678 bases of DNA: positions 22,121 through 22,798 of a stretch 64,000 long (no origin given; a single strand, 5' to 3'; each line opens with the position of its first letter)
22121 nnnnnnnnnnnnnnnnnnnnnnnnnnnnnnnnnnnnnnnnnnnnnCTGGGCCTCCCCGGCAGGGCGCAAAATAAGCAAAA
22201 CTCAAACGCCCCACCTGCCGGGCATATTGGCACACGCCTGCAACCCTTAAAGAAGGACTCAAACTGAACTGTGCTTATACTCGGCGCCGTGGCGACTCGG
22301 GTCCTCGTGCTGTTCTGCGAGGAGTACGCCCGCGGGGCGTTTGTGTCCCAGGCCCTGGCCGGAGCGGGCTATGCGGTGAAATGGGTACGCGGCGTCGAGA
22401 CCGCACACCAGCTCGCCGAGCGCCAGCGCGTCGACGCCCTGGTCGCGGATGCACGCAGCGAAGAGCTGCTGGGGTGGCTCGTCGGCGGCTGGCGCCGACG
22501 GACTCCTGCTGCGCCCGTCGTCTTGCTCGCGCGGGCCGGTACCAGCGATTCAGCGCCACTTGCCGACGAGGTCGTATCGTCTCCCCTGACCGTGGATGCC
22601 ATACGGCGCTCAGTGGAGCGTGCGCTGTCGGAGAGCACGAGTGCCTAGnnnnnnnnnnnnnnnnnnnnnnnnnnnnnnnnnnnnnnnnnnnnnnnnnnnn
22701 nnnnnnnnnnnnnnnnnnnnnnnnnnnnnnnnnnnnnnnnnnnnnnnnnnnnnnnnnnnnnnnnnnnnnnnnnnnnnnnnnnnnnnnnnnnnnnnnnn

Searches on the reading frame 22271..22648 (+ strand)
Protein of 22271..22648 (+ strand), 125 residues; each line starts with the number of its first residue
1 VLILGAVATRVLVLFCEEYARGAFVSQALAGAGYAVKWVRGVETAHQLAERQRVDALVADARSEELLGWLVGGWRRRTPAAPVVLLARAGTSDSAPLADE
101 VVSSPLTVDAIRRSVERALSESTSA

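Call 8: search_protein_families(library=pfam, proteins=[window:22271-22648:+], max_evalue=0.01)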
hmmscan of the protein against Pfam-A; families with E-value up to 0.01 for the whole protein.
window:22271-22648:+ (125 aa): 0 families

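Call 39: find_homologous_proteins(query=window:22271-22648:+, max_evalue=0.001)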
Query window:22271-22648:+ (125 aa): 15 proteins with E <= 0.001 among 197 candidates.
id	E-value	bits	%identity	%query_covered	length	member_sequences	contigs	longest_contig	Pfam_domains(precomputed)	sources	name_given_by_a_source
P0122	9.3e-71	253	100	100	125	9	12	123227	-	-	-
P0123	1.1e-57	211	88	93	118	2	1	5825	-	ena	-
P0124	1.7e-57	210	88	93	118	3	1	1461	-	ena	-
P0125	4.7e-57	209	86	95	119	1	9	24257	-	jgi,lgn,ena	jgi:DNA-binding NtrC family response regulator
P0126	1.0e-56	208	86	95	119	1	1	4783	-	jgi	jgi:DNA-binding response OmpR family regulator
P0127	3.1e-56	206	85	95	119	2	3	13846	-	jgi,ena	jgi:DNA-binding response OmpR family regulator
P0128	7.6e-56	205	83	95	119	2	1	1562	-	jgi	jgi:DNA-binding NtrC family response regulator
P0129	9.4e-52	192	83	90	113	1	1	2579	-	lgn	-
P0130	8.7e-39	150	67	93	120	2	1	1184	-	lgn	-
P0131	1.8e-37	146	67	93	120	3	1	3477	-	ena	-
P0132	8.8e-36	140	92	59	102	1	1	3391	-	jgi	-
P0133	3.5e-35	138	63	91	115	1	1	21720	-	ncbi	-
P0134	3.6e-35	138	66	90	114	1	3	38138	-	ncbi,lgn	-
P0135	9.8e-35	137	64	91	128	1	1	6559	-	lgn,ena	-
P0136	2.6e-32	129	61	90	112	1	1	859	-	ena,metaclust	metaclust:\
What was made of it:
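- The receiver-like family has only 15 clusters in 5.8 billion proteins (call 39). The clade is narrow (call 39), so synteny is weak evidence of function.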

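Call 40: find_encoding_contigs(protein=P0125, flank=2500, max_places=3)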
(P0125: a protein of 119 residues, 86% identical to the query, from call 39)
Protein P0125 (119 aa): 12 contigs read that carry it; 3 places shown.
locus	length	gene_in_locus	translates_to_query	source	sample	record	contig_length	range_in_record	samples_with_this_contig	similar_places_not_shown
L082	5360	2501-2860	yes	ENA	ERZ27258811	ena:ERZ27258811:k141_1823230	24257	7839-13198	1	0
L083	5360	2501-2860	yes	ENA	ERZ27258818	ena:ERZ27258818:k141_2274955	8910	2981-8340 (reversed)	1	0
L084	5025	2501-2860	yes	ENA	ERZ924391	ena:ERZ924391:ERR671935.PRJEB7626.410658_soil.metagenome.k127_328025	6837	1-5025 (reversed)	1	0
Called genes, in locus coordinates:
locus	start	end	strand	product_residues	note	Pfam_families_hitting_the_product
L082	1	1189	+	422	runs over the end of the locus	PF08245:Mur_ligase_M, PF02875:Mur_ligase_C, PF27239:FOL3_C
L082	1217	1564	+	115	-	PF14534:DUF4440, PF12680:SnoaL_2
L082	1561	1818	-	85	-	-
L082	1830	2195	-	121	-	-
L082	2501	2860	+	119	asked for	-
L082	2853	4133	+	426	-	PF13560:HTH_31, PF01381:HTH_3 (weak), PF07719:TPR_2 (faint), PF13176:TPR_7 (faint), PF13374:TPR_10 (faint), PF13428:TPR_14 (faint), PF00515:TPR_1 (faint), PF13424:TPR_12, +1 more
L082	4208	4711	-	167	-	PF00160:Pro_isomerase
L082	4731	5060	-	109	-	PF13451:zf_Tbcl, PF23477:zf_Tbcl_2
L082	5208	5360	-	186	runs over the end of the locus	PF13302:Acetyltransf_3, PF13420:Acetyltransf_4 (weak), PF13523:Acetyltransf_8 (faint)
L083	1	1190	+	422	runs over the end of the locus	PF08245:Mur_ligase_M, PF02875:Mur_ligase_C, PF27239:FOL3_C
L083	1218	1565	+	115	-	PF14534:DUF4440, PF12680:SnoaL_2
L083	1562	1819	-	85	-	-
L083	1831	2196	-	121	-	-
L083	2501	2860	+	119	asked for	-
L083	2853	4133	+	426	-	PF13560:HTH_31, PF01381:HTH_3 (weak), PF07719:TPR_2 (faint), PF13176:TPR_7 (faint), PF13374:TPR_10 (faint), PF13428:TPR_14 (faint), PF00515:TPR_1 (faint), PF13424:TPR_12, +1 more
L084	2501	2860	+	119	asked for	-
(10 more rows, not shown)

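Call 41: find_encoding_contigs(protein=P0127, flank=2500, max_places=2)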
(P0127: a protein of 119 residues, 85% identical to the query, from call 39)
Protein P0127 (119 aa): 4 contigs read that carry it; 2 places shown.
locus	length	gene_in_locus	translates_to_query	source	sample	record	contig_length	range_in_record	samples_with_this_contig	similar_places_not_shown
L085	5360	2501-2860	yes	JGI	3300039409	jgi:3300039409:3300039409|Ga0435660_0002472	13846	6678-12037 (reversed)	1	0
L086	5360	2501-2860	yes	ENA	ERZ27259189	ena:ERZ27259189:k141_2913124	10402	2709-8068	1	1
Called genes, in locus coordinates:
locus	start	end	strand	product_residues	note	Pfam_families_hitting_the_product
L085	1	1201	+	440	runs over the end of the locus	PF08245:Mur_ligase_M (faint), PF02875:Mur_ligase_C, PF27239:FOL3_C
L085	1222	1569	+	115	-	PF07858:LEH (weak), PF14534:DUF4440, PF12680:SnoaL_2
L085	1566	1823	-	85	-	-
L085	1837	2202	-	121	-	-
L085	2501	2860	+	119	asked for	-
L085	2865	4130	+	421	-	PF13176:TPR_7 (faint), PF13560:HTH_31, PF01381:HTH_3, PF13428:TPR_14 (faint), PF13181:TPR_8 (faint), PF13424:TPR_12, PF00515:TPR_1 (weak), PF13424:TPR_12 (weak), +2 more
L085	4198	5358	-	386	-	PF01979:Amidohydro_1, PF07969:Amidohydro_3 (weak)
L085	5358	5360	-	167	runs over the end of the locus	PF00160:Pro_isomerase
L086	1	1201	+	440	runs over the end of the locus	PF08245:Mur_ligase_M (faint), PF02875:Mur_ligase_C, PF27239:FOL3_C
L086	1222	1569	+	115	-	PF07858:LEH (weak), PF14534:DUF4440, PF12680:SnoaL_2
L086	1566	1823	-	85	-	-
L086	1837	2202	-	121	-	-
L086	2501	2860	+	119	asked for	-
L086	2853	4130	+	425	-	PF13560:HTH_31, PF01381:HTH_3, PF13176:TPR_7 (faint), PF13428:TPR_14 (faint), PF13181:TPR_8 (faint), PF13424:TPR_12, PF00515:TPR_1 (weak), PF13424:TPR_12 (weak), +2 more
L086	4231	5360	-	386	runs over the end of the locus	PF01979:Amidohydro_1, PF07969:Amidohydro_3 (weak)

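Call 42: find_encoding_contigs(protein=P0131, flank=2500, max_places=2)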
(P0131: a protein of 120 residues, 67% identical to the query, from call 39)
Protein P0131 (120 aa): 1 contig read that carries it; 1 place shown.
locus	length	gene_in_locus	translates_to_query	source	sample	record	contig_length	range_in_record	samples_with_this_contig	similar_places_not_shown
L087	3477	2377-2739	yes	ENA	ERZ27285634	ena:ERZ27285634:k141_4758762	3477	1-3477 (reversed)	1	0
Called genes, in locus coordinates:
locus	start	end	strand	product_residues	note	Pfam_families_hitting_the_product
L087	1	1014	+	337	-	?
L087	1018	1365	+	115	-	PF12680:SnoaL_2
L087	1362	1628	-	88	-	-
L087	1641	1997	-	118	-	-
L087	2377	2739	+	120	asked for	-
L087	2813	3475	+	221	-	?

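Call 43: find_encoding_contigs(protein=P0135, flank=2500, max_places=2)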
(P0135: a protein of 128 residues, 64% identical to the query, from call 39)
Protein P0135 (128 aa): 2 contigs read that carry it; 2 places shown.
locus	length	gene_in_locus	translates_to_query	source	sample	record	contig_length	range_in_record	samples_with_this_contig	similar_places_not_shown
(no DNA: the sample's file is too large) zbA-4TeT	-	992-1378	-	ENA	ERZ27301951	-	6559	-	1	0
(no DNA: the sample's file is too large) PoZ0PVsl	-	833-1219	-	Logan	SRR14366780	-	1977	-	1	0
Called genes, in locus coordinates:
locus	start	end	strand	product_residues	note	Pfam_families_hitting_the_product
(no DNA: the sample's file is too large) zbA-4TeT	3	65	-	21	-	?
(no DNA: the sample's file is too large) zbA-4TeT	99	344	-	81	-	-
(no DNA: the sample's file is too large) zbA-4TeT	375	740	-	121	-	-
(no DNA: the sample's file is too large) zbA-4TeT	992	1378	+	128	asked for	-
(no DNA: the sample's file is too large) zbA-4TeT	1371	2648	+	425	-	PF13560:HTH_31, PF01381:HTH_3, PF13181:TPR_8 (faint), PF07719:TPR_2 (faint), PF13176:TPR_7 (faint), PF13374:TPR_10 (faint), PF00515:TPR_1 (faint), PF13424:TPR_12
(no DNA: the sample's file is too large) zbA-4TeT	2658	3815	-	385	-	PF07969:Amidohydro_3 (weak), PF01979:Amidohydro_1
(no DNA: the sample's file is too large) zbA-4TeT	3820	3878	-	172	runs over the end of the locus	PF00160:Pro_isomerase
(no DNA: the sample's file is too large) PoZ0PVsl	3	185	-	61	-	?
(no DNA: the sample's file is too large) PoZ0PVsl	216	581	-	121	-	-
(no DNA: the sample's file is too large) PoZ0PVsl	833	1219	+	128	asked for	-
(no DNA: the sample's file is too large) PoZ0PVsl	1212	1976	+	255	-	?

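Call 69: search_protein_families(library=pfam, proteins=[window:22271-22648:+], max_evalue=10)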
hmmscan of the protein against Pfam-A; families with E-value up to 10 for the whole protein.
window:22271-22648:+ (125 aa): 1 family
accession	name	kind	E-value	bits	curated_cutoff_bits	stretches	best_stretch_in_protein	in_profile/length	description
PF00072.30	Response_reg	-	0.079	13.6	30.2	1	25-92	14-82/111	Response regulator receiver domain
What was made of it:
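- On Response-regulator receiver domain (the 125-aa partner): Pfam Response_reg reaches only E 0.079 (call 69).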

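Call 78: predict_structure(alignment_id=A4)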
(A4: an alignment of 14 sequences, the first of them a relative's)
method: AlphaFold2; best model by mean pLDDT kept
length: 125 residues; sequences in the alignment: 14
mean_pLDDT: 68.0   pTM: 0.63
mean pLDDT of the five models: 68.0, 60.3, 58.0, 53.9, 53.4
residues with pLDDT >= 90: 0; 70-90: 71; 50-70: 34; < 50: 20
segments of 3 or more residues with pLDDT < 50: 1-7, 92-104
pLDDT, mean of each block of 10 residues (from residue 1): 48 71 76 83 79 81 61 71 65 45 60 77 63
secondary structure, 60 per line:
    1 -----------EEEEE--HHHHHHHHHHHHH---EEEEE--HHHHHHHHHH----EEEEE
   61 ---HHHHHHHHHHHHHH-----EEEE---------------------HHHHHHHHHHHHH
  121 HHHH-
elements in order: E12-16 H19-31 E35-39 H42-51 E56-60 H64-77 E83-86 H108-124

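Call 81: fold_search(model_id=the predicted structure, library=pdb)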
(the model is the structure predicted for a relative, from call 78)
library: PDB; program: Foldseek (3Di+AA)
matches with E <= 10: 1718; with E <= 0.001: 146
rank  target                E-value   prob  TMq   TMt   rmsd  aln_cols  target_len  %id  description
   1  28tm_A                1.3e-05  1.00  0.66  0.72   4.1       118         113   24  Structure of an uncharacterized Rossmann fold protein from Homo sapiens (released 2026-03-11)
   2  3hv2_A                2.1e-05  1.00  0.75  0.69   3.1       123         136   19  Crystal structure of signal receiver domain OF HD domain-containing protein FROM Pseudomonas fluorescens Pf-5 (released 2009-06-23)
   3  3hv2_B                2.4e-05  1.00  0.75  0.75   3.1       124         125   18  Crystal structure of signal receiver domain OF HD domain-containing protein FROM Pseudomonas fluorescens Pf-5 (released 2009-06-23)
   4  7w9h_A                2.6e-05  1.00  0.72  0.75   3.0       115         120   24  Crystal structure of the receiver domain of the transcription regulator FleR from Pseudomonas aeruginosa (released 2022-12-14)
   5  3t6k_A                2.6e-05  1.00  0.72  0.73   3.3       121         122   21  Crystal structure of a putative response regulator (Caur_3799) from Chloroflexus aurantiacus J-10-fl at 1.86 A resolut (released 2011-09-07)
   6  3f7a_B                2.6e-05  1.00  0.66  0.25   3.4       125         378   21  Structure of Orthorhombic crystal form of Pseudomonas aeruginosa RssB (released 2009-11-24)
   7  6ifh                  4.1e-05  1.00  0.70  0.73   2.8       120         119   19  Unphosphorylated Spo0F from Paenisporosarcina sp. TG-14 (released 2019-01-16)
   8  4hnr                  4.6e-05  1.00  0.72  0.75   3.1       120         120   19  High resolution structure of Chemotaxis response regulator CheY4 of Vibrio cholerae (released 2013-10-02)
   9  7w9h_B                5.0e-05  1.00  0.71  0.73   3.0       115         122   24  Crystal structure of the receiver domain of the transcription regulator FleR from Pseudomonas aeruginosa (released 2022-12-14)
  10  2qxy_B                5.7e-05  1.00  0.64  0.68   3.5       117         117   21  Crystal structure of a response regulator from Thermotoga maritima (released 2007-08-28)
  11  3f7a_A                6.0e-05  1.00  0.66  0.25   3.6       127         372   20  Structure of Orthorhombic crystal form of Pseudomonas aeruginosa RssB (released 2009-11-24)
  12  5m7p_B                6.4e-05  1.00  0.76  0.24   2.5       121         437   20  Crystal structure of NtrX from Brucella abortus in complex with ADP processed with the CrystalDirect automated mountin (released 2017-01-25)
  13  3cfy                  6.4e-05  1.00  0.68  0.65   3.2       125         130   21  Crystal structure of signal receiver domain of putative Luxo repressor protein from Vibrio parahaemolyticus (released 2008-03-18)
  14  3grc_A                7.8e-05  1.00  0.76  0.76   2.8       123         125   18  Crystal structure of a sensor protein from Polaromonas sp. JS666 (released 2009-04-14)
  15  3jte                  8.4e-05  1.00  0.71  0.70   3.0       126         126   16  Crystal structure of response regulator receiver domain Protein from clostridium thermocellum (released 2009-09-22)
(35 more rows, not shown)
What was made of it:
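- On Response-regulator receiver domain (the 125-aa partner): The fold is met (TM 0.70-0.77 to receivers, call 81).
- The partner folds as a receiver domain, TM 0.70-0.77, with Spo0F among the hits (calls 78, 81).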

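Call 84: search_protein_families(library=ncbifam, proteins=[window:22271-22648:+], max_evalue=0.01)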
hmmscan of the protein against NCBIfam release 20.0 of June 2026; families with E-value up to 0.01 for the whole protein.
window:22271-22648:+ (125 aa): 1 family
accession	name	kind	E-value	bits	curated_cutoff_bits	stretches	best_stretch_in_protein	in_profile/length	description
NF011695.0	PRK15115.1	equivalog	0.00063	18.6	763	1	28-124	25-127/445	two-component system response regulator GlrR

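Call 85: search_protein_families(library=padloc, proteins=[window:22271-22648:+], max_evalue=0.01)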
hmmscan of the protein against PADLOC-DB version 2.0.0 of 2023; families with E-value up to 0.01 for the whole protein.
window:22271-22648:+ (125 aa): 1 family
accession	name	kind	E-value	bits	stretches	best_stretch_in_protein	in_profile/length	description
PDLC03221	MTase_II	-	0.00017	19.1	1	8-45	228-265/272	Type II methyltransferase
